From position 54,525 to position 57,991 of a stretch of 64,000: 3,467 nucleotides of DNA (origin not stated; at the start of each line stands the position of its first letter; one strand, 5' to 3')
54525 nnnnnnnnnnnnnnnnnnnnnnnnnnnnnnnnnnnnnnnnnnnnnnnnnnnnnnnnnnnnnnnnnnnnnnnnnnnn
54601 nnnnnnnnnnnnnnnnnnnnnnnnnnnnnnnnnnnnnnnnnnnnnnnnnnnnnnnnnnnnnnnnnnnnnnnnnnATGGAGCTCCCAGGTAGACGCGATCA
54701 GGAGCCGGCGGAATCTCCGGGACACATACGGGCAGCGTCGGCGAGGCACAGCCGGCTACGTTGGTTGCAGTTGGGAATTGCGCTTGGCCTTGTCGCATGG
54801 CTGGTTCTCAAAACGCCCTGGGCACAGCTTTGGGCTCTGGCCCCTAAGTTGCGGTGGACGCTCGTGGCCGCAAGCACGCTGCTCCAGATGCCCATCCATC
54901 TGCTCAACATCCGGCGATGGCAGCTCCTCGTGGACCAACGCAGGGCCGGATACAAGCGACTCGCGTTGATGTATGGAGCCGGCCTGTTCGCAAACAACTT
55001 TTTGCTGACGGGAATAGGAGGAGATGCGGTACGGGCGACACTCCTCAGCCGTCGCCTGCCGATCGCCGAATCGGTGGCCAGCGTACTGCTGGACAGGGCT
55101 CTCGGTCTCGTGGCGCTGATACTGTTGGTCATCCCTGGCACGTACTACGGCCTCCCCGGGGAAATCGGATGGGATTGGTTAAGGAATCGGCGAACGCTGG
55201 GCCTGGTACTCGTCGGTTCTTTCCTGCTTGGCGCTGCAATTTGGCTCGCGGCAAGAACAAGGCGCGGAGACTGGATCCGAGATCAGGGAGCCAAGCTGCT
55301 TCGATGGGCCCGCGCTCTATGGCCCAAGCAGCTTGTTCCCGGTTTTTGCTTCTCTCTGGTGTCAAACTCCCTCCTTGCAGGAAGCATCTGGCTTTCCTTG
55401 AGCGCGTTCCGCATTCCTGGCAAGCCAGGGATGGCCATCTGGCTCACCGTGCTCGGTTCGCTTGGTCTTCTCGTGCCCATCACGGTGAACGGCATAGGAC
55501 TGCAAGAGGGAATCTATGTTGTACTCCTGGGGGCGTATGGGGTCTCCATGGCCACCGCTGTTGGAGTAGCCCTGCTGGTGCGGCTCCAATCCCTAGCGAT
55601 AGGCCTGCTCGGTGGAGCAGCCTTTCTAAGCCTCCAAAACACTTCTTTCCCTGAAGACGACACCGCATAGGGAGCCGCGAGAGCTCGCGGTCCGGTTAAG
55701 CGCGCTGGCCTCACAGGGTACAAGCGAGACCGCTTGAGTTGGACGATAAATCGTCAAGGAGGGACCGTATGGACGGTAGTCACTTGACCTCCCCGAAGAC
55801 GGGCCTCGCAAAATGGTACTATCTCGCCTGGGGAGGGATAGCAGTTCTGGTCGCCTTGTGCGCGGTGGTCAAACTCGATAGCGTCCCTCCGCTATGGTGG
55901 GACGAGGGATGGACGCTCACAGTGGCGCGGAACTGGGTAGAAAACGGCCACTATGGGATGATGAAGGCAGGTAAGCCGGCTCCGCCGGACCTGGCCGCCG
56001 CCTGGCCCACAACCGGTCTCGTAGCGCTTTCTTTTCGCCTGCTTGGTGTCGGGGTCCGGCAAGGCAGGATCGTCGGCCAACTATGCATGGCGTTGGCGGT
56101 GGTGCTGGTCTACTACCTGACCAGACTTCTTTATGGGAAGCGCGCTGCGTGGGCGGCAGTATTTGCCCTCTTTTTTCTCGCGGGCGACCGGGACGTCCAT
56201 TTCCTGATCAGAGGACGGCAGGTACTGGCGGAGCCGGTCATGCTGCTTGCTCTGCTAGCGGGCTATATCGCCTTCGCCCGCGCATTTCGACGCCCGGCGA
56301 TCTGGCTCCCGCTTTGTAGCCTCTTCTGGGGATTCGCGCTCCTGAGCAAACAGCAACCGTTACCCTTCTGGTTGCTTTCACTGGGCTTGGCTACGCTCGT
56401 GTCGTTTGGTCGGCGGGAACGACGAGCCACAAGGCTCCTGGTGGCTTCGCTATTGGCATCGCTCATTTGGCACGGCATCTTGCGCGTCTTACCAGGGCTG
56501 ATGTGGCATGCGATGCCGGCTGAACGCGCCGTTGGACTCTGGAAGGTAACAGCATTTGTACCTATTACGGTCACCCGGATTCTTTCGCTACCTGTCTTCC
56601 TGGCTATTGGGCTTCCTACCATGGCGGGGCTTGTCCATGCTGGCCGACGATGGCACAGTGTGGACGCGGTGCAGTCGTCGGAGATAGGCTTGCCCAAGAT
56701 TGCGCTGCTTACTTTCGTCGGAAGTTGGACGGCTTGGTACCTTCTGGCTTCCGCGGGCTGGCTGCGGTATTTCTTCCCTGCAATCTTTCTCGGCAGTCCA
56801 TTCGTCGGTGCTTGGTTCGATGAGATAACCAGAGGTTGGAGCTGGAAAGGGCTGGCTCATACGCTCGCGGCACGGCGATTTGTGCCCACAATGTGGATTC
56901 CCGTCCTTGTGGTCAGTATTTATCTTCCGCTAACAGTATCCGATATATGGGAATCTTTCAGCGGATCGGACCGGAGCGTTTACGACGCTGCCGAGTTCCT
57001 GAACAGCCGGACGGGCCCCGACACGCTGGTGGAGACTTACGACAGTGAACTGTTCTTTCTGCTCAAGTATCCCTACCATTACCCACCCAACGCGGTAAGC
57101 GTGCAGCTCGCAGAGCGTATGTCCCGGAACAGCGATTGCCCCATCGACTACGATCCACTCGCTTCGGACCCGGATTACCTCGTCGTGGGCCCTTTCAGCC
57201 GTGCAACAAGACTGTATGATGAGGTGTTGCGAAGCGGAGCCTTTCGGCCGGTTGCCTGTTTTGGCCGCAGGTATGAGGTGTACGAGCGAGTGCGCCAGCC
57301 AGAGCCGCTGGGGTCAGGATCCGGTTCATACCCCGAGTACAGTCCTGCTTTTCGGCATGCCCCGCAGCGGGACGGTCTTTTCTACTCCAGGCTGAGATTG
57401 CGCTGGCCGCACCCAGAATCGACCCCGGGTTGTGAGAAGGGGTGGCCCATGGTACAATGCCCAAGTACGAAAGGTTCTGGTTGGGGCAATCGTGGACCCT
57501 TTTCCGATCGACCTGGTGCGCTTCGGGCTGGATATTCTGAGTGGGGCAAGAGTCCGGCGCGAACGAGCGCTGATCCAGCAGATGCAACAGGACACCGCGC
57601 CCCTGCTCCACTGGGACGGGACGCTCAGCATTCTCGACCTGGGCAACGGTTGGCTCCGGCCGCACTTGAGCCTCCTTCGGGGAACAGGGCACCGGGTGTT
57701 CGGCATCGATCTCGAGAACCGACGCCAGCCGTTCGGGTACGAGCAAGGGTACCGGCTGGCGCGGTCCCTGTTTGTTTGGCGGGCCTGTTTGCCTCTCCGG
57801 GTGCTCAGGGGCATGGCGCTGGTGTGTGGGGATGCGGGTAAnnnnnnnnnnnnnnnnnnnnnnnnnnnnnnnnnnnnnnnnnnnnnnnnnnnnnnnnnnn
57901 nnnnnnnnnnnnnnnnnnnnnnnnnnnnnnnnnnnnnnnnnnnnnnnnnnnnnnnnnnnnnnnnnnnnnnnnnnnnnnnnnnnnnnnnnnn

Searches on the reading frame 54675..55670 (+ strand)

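Call 81: search_protein_families(library=pfam, proteins=[window:54675-55670:+], max_evalue=0.001)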
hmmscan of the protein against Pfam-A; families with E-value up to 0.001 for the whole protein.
window:54675-55670:+ (331 aa): 1 family
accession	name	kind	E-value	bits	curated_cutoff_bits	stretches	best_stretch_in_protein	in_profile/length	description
PF03706.18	LPG_synthase_TM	-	1.1e-37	130.6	33.4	1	30-313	2-301/302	Lysylphosphatidylglycerol synthase TM region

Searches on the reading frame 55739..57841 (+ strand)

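Call 81: search_protein_families(library=pfam, proteins=[window:55739-57841:+], max_evalue=0.001)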
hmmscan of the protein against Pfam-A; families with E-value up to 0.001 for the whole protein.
window:55739-57841:+ (700 aa): 1 family
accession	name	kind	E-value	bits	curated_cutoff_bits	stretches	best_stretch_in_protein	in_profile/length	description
PF13231.12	PMT_2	-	1.7e-09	38.5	26.1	1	94-242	9-151/160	Dolichyl-phosphate-mannose-protein mannosyltransferase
